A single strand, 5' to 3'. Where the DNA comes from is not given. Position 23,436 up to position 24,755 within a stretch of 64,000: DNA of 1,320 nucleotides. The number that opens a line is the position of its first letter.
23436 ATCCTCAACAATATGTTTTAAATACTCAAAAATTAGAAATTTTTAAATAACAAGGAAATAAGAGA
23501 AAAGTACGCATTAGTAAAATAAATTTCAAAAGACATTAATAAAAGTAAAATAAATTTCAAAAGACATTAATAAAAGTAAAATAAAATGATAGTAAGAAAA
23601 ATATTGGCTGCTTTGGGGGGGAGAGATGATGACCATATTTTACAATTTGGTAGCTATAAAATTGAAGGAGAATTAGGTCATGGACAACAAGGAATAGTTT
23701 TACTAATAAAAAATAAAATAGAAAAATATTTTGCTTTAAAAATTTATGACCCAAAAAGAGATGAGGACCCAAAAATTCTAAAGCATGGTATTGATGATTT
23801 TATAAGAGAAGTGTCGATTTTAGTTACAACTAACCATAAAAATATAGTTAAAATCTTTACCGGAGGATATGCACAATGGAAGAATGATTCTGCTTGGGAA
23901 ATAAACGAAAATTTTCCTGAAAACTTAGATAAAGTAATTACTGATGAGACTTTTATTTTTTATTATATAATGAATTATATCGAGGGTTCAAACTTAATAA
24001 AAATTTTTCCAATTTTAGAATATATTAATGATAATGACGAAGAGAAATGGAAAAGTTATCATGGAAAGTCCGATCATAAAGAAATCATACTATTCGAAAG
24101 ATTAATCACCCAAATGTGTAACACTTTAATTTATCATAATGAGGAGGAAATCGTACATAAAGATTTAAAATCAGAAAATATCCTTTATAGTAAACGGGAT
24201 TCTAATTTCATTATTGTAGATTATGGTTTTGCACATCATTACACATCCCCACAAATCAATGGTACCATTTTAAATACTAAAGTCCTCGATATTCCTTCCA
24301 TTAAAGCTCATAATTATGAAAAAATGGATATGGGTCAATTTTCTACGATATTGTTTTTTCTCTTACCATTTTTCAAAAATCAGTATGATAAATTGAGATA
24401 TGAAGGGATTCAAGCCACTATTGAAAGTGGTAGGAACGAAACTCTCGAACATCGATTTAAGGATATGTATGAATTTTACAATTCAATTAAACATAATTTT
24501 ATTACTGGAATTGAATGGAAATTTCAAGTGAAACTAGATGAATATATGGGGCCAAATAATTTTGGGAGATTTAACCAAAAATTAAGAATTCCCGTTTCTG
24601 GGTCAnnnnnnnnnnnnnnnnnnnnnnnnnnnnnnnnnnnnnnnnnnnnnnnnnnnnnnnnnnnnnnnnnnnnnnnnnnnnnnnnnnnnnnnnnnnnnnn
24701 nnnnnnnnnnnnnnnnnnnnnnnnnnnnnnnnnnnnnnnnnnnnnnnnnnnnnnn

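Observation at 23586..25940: Protein kinase covalently fused to a SAMHD1-like HD dNTPase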

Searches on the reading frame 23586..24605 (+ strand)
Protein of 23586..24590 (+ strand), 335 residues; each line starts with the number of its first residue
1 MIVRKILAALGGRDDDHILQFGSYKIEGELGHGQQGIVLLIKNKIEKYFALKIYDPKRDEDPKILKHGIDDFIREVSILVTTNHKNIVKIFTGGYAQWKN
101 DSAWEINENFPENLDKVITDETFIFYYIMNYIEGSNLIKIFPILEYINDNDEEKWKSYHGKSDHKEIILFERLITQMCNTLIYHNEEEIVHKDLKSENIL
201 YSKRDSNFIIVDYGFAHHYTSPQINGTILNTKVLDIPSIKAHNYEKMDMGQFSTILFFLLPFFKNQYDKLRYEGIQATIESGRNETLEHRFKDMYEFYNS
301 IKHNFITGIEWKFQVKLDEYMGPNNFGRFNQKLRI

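Call 7: search_solved_structures(query=window:23586-24590:+, max_evalue=0.001, show_alignments=2)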
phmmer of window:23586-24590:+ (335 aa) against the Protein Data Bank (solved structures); distinct sequences matched with E-value up to 0.001: 312 (the best 60 are shown).
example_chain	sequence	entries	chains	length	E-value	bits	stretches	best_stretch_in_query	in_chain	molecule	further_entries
3ma6_A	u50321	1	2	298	1.3e-12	50.8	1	171-271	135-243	Calmodulin-domain protein kinase 1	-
4m97_A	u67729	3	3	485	4.5e-12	49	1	171-271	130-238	Calmodulin-like domain protein kinase isoenzyme gamma, related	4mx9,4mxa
4ieb_A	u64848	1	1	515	5e-12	48.9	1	171-271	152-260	Calmodulin-domain protein kinase 1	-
4yga_A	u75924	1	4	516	5.3e-12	48.8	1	171-271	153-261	Calmodulin-domain protein kinase 1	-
3i79_A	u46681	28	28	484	5.7e-12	48.7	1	171-271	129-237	Calmodulin-domain protein kinase 1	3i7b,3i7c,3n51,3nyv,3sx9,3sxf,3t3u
3ku2_A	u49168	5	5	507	6.4e-12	48.5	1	171-271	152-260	Calmodulin-domain protein kinase 1 | Non-specific serine/threonine protein kinase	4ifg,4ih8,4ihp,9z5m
3hx4_A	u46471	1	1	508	6.5e-12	48.5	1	171-271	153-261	Calmodulin-domain protein kinase 1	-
9z5l_A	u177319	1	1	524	7.2e-12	48.4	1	171-271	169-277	Non-specific serine/threonine protein kinase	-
5dvr_A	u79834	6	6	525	7.2e-12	48.3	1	171-271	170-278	Calmodulin-domain protein kinase 1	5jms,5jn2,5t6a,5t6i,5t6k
4ysj_A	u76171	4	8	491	1.3e-11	47.5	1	171-261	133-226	Calmodulin-like domain protein kinase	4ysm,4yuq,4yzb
9yr9_A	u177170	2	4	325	4.6e-10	42.4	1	140-259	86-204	MAP/microtubule affinity-regulating kinase 3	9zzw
2qnj_A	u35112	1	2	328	7.9e-10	41.6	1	140-259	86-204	MAP/microtubule affinity-regulating kinase 3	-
2hak_A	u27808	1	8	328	8.8e-10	41.5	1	140-259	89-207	Serine/threonine-protein kinase MARK1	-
2wei_A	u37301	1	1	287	8.8e-10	41.5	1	172-271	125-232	CALMODULIN-DOMAIN PROTEIN KINASE 1, PUTATIVE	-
3dfa_A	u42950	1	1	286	8.9e-10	41.5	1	171-271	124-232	Calcium-dependent protein kinase cgd3_920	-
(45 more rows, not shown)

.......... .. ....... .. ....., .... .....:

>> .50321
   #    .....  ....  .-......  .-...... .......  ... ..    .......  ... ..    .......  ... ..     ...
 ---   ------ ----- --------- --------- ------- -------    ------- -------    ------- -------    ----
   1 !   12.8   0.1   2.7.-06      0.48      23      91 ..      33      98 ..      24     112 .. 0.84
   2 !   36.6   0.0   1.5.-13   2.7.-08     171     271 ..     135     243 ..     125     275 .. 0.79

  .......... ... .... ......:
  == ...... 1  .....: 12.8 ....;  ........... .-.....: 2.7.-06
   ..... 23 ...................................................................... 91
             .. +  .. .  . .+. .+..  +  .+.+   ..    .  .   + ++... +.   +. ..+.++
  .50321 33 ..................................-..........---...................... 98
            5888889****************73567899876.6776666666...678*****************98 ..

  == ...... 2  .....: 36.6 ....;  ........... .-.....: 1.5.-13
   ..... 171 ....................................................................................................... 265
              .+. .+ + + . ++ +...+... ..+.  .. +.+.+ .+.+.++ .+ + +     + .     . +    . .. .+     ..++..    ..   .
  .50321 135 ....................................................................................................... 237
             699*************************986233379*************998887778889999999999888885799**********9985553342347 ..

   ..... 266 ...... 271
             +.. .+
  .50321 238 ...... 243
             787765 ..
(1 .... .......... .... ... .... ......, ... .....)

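Call 48: find_related_loci(query=window:23586-24590:+, collection=viral_contigs, flank=8000)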
Query window:23586-24590:+ (335 aa) in viral_contigs; peptide patterns used: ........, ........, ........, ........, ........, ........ (x = any residue, [..] = any of these).
17 stretches matched a pattern, but none encodes a relative of the query by tblastn (E <= 1e-3).
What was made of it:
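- No relative of the kinase half was found in viral contigs (call 48), so nothing links it to viruses directly.
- Tried and rejected: Viral origin: a viral-contig scan with the kinase half found nothing (call 48).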

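Call 53: search_protein_representatives(protein=window:23586-24590:+)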
Query: 335 residues. Proteins with E-value up to 0.001 (for the whole library): 3735; up to 1e-10: 33; up to 1e-30: 16. The best 150 are listed.
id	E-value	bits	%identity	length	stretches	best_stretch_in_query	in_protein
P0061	1.7e-67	244.4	43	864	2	163-335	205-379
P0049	9.5e-61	222.2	41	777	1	5-335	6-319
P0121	4.2e-60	220.1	39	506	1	2-334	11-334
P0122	2.6e-59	217.5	37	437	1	2-335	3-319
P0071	4.6e-55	203.5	41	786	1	4-333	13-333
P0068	1.1e-49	185.9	39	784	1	4-335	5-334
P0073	2.0e-48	181.7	39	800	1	15-331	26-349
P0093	3.0e-46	174.6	43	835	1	17-331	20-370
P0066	4.5e-46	174.0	37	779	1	4-335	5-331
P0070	5.5e-46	173.7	34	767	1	13-335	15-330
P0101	3.2e-43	164.6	40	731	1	23-335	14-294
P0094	1.0e-42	163.0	37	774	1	2-335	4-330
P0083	3.6e-38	148.0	33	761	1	15-335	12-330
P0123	3.7e-38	148.0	32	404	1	13-335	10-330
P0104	1.4e-37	146.0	34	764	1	17-335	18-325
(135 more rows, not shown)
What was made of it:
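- Closest known: Defence-associated Ser/Thr kinases. Different: This kinase clade is sharply separated from all other kinases (call 53).
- They are mostly ~730-860-aa fusions plus a few shorter products, and scores then drop to generic kinases at ~1e-11 (call 53).
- Tried and rejected: The clade is essentially exclusive to this fusion (call 53).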

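Call 57: find_related_loci(query=A3, collection=metagenome_contigs, flank=10000)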
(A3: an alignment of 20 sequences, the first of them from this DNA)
Query A3 (340 aa) in metagenome_contigs; peptide patterns used: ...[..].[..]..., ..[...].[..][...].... (x = any residue, [..] = any of these).
600 stretches matched a pattern (row limit reached: there are more); 37 encode a relative of the query (tblastn E <= 1e-3); 37 distinct loci.
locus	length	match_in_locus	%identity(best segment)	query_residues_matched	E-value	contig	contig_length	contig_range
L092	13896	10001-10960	35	15-340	2e-63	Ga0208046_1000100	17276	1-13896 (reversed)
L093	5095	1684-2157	24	21-221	2e-11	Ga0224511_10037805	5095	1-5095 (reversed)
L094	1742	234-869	25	24-283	2e-9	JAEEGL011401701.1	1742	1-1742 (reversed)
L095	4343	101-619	25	3-221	1e-8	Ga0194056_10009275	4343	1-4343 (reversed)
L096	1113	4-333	30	172-275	7e-9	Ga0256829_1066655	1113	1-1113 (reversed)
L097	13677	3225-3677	26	21-217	2e-8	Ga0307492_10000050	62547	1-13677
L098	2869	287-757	26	22-223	3e-8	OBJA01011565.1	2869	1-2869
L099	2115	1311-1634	25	124-233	2e-8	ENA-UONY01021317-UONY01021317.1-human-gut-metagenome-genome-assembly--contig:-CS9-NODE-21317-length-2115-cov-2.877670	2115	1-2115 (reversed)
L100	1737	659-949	33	173-262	2e-8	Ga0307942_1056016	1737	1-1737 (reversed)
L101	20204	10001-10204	30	128-216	5e-8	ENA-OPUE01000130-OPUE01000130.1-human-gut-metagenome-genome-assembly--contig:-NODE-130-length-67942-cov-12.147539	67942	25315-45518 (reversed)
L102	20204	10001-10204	29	128-216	7e-8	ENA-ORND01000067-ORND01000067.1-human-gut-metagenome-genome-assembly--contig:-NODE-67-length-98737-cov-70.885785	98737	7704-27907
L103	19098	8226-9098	24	24-339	3e-7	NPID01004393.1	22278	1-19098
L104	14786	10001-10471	25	24-223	4e-7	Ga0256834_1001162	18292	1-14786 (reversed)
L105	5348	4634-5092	23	20-217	4e-7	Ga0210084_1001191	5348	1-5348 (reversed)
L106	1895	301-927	24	24-276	3e-7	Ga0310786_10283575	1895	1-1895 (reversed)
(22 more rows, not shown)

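Call 64: search_protein_families(library=pfam, proteins=[L092:6246-7424:+, L092:7333-8775:+, L092:8775-9746:+, L092:12557-13621:+, L092:9956-12364:+, L092:4036-5541:+], max_evalue=0.001)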
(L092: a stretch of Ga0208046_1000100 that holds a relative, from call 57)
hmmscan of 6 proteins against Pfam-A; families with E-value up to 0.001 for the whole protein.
L092:6246-7424:+ (393 aa): 3 families
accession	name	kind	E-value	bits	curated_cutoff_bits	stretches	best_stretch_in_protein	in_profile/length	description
PF00145.23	DNA_methylase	-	1.1e-65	222.7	22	1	22-384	3-322/324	C-5 cytosine-specific DNA methylase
PF09445.16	Methyltransf_15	-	3.3e-06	27.2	22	1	22-104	4-86/165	RNA cap guanine-N2 methyltransferase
PF03602.21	Cons_hypoth95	-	0.00016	21.8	24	1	18-131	41-155/182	Conserved hypothetical protein 95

L092:7333-8775:+ (481 aa): 2 families
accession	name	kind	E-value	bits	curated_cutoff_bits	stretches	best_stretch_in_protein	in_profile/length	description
PF13589.12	HATPase_c_3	-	3e-09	37.5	25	1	69-204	4-135/137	Histidine kinase-, DNA gyrase B-, and HSP90-like ATPase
PF02518.31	HATPase_c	-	0.00025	21.9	26.4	1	66-175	4-109/111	Histidine kinase-, DNA gyrase B-, and HSP90-like ATPase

L092:8775-9746:+ (324 aa): 1 family
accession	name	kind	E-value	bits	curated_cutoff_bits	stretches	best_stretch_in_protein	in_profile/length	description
PF20553.4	Methyltransf_35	-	3.4e-102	342.4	27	1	6-323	2-308/309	Putative O-methyltransferase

L092:12557-13621:+ (355 aa): 2 families
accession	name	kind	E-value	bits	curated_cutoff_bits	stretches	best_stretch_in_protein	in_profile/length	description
PF02016.21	Peptidase_S66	-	3.2e-28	98.7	25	1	23-140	3-121/121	LD-carboxypeptidase N-terminal domain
PF17676.7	Peptidase_S66C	-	9.5e-27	94.4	23.7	1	216-339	1-120/120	LD-carboxypeptidase C-terminal domain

L092:9956-12364:+ (803 aa): 4 families
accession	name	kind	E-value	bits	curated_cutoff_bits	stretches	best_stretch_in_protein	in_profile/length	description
PF00069.31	Pkinase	-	2.3e-19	70.3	31.7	1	25-264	1-200/263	Protein kinase domain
PF01966.28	HD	-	6.4e-12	46.2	22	1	374-508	1-114/116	HD domain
PF19276.4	HD_assoc_2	-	7.8e-09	35.7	23.1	1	522-647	1-117/222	HD associated region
PF07714.23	PK_Tyr_Ser-Thr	-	5.4e-08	32.9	23.1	1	27-260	3-203/258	Protein tyrosine and serine/threonine kinase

L092:4036-5541:+ (502 aa): 4 families
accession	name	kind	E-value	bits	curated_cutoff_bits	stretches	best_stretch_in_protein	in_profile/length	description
PF01555.25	N6_N4_Mtase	-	5.7e-43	147.9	26.7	1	217-448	1-219/221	DNA methylase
PF08241.18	Methyltransf_11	-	1.5e-06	29.1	21.2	0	416-466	2-52/95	Methyltransferase domain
PF13649.12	Methyltransf_25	-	2.4e-06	28.6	27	0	414-456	1-45/97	Methyltransferase domain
PF01170.24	UPF0020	-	4.4e-06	27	22.3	1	389-436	6-54/197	RMKL-like, methyltransferase domain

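Call 80: search_protein_families(library=padloc, proteins=[L092:4036-5541:+, L092:6246-7424:+, L092:7333-8775:+, L092:8775-9746:+], max_evalue=0.00001)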
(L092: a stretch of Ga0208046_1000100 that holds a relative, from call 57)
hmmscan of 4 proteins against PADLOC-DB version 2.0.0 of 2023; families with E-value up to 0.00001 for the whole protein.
L092:4036-5541:+ (502 aa): 56 families (the best 25 are shown)
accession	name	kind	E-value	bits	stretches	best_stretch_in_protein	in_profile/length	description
PDLC03259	MTase_II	-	1.5e-67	226.3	1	197-463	2-266/423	Type II methyltransferase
PDLC03350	MTase_II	-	3.3e-66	221.8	1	196-453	54-296/312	Type II methyltransferase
PDLC03353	MTase_II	-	4.2e-60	201.5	1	195-456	6-254/260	Type II methyltransferase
PDLC03283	MTase_II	-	4.7e-53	178.7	1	196-454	2-273/352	Type II methyltransferase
PDLC03387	MTase_II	-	6e-32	108.9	2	340-455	163-278/289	Type II methyltransferase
PDLC03371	MTase_II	-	1.6e-28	98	1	199-455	11-255/260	Type II methyltransferase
PDLC03299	MTase_II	-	1.3e-27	95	1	197-454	13-259/296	Type II methyltransferase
PDLC03260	MTase_II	-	1e-25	88.4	1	343-453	202-308/349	Type II methyltransferase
PDLC03246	MTase_II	-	9.8e-25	85.4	1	208-446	123-360/376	Type II methyltransferase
PDLC03265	MTase_II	-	2.9e-21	74.2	2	369-453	247-329/333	Type II methyltransferase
PDLC03351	MTase_II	-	3.3e-20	70.5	1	399-470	135-206/348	Type II methyltransferase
PDLC03276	MTase_II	-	3.3e-19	67.4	1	202-446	147-394/404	Type II methyltransferase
PDLC04134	mad2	-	5.3e-19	66.4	2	369-453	250-334/492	mads_2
PDLC03236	MTase_II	-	8.1e-18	62.1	1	200-450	651-897/912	Type II methyltransferase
PDLC03363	MTase_II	-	1.7e-17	61.7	1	388-454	54-120/294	Type II methyltransferase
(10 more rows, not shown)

L092:6246-7424:+ (393 aa): 63 families (the best 25 are shown)
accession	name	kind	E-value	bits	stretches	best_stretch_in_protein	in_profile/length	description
PDLC03326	MTase_II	-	1.2e-133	444.2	1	17-387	2-375/412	Type II methyltransferase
PDLC03234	MTase_II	-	3.4e-88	294.4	1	20-387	5-365/375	Type II methyltransferase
PDLC03378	MTase_II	-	1.3e-79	266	1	21-388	4-330/344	Type II methyltransferase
PDLC00033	DruM2|DruM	-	2.1e-73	245.7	1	19-386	21-362/368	DNA cytosine methylase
PDLC00026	DruM2|DruM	-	1.4e-63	213.5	2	19-228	4-199/336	DNA cytosine methylase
PDLC03237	MTase_II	-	1.9e-63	212.8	2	22-191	796-969/1036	Type II methyltransferase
PDLC02648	DrmMII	-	3.4e-59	198.9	2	17-193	19-228/468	DrmMII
PDLC03272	MTase_II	-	3.4e-58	195.7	1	13-388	68-390/407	Type II methyltransferase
PDLC02656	DrmMII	-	5.6e-52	175.2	2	21-224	6-233/491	DrmMII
PDLC00027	DruM2|DruM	-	5.1e-49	165.5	2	20-215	12-195/361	DNA cytosine methylase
PDLC02649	DrmMII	-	5.2e-49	165.3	2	88-228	114-252/422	DrmMII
PDLC02650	DrmMII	-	5.3e-49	165.3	2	21-142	10-137/435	DrmMII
PDLC00031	DruM2|DruM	-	6.4e-46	155.1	2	21-215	13-195/361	DNA cytosine methylase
PDLC03307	MTase_II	-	2.6e-45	153.3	2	21-143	2-116/382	Type II methyltransferase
PDLC03225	MTase_II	-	6.3e-45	152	2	16-141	4-139/615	Type II methyltransferase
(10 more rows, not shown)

L092:7333-8775:+ (481 aa): 0 families

L092:8775-9746:+ (324 aa): 0 families

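Call 81: predict_structure(alignment_id=A3)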
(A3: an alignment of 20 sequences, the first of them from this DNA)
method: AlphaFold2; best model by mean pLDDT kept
length: 340 residues; sequences in the alignment: 20
mean_pLDDT: 85.3   pTM: 0.82
mean pLDDT of the five models: 85.3, 84.0, 83.4, 83.1, 82.6
residues with pLDDT >= 90: 183; 70-90: 100; 50-70: 54; < 50: 3
segments of 3 or more residues with pLDDT < 50: none
pLDDT, mean of each block of 10 residues (from residue 1): 91 93 96 87 96 77 79 87 89 92 90 75 91 92 86 92 93 95 89 87 89 72 64 86 90 96 94 97 96 96 80 53 57 53
secondary structure, 60 per line:
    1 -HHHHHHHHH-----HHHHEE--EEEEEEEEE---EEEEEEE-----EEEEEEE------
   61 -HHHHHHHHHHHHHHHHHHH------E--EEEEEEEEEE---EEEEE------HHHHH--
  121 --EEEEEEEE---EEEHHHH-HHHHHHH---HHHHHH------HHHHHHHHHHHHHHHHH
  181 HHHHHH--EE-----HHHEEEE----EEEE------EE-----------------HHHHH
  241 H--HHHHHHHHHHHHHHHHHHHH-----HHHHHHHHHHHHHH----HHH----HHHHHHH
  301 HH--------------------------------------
elements in order: H2-10 H16-19 E24-32 E36-42 E48-54 H62-80 E90-99 E103-107 H114-118 E123-130 E134-136 H137-140 H142-148 H152-157 H164-186 E199-202 E207-210 H236-241 H244-263 H269-282 H294-302
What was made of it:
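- On Eukaryotic-like (Hanks-type) protein kinase superfamily: AF2 kinase-only model has pLDDT 85.3 and pTM 0.82 (call 81).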

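Call 84: fold_search(model_id=the predicted structure, library=pdb)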
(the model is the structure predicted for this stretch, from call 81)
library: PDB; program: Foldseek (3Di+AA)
matches with E <= 10: 1999; with E <= 0.001: 1973
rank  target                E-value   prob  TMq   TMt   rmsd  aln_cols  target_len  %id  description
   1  7bjd                  1.3e-11  1.00  0.53  0.68   6.2       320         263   17  Crystal structure of CHK1-10pt-mutant complex with compound 3 (released 2021-07-07)
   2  7sui                  2.2e-11  1.00  0.56  0.71   5.2       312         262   16  Structure of CHK1 10-pt. mutant complex with LRRK2 inhibitor 22 (released 2022-01-12)
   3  7bk2                  2.3e-11  1.00  0.54  0.69   5.9       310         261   17  Crystal structure of CHK1-10pt-mutant complex with compound 44 (released 2021-07-07)
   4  4ded                  2.5e-11  1.00  0.55  0.69   5.7       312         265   17  Aurora A in complex with YL1-038-21 (released 2012-08-22)
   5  5osd                  2.6e-11  1.00  0.57  0.71   6.2       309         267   19  Crystal structure of Aurora-A kinase in complex with an allosterically binding fragment (released 2017-11-01)
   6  3up7                  2.6e-11  1.00  0.56  0.71   5.9       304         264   18  Aurora A in complex with YL1-038-09 (released 2012-01-25)
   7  1yi6_A                2.6e-11  1.00  0.55  0.66   6.6       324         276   14  C-term tail segment of human tyrosine kinase (258-533) (released 2006-05-02)
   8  7akm_A                2.7e-11  1.00  0.52  0.65   6.4       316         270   18  Crystal structure of CHK1 kinase domain in complex with ATPyS (released 2021-04-14)
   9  3uo5                  3.6e-11  1.00  0.56  0.70   6.2       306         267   18  Aurora A in complex with YL1-038-31 (released 2012-01-25)
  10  4ft0                  3.6e-11  1.00  0.53  0.66   6.2       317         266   17  Crystal Structure of the CHK1 (released 2012-08-22)
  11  5m06_B                4.0e-11  1.00  0.52  0.69   5.3       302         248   14  Crystal structure of Mycobacterium tuberculosis PknI kinase domain (released 2017-01-11)
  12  6i99_B                4.0e-11  1.00  0.54  0.69   7.0       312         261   17  Bone Marrow Tyrosine Kinase in Chromosome X in complex with a newly designed covalent inhibitor JS24 (released 2020-05-27)
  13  7bjr                  4.3e-11  1.00  0.56  0.73   4.8       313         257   17  Crystal structure of CHK1-10pt-mutant complex with compound 18 (released 2021-07-07)
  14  5iso_A                4.3e-11  1.00  0.57  0.44   5.9       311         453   17  STRUCTURE OF FULL LENGTH HUMAN AMPK (NON-PHOSPHORYLATED AT T-LOOP) IN COMPLEX WITH A SMALL MOLECULE ACTIVATOR, A BENZI (released 2017-03-29)
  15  4ceg                  4.3e-11  1.00  0.55  0.69   6.0       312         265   17  Crystal structure of Aurora A 122-403 C290A, C393A bound to ADP (released 2015-01-28)
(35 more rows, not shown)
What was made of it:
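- On Eukaryotic-like (Hanks-type) protein kinase superfamily: Foldseek probability is 1.00 with TMt 0.65-0.73 to CHK1, Aurora A, AMPK and PknI (call 84).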
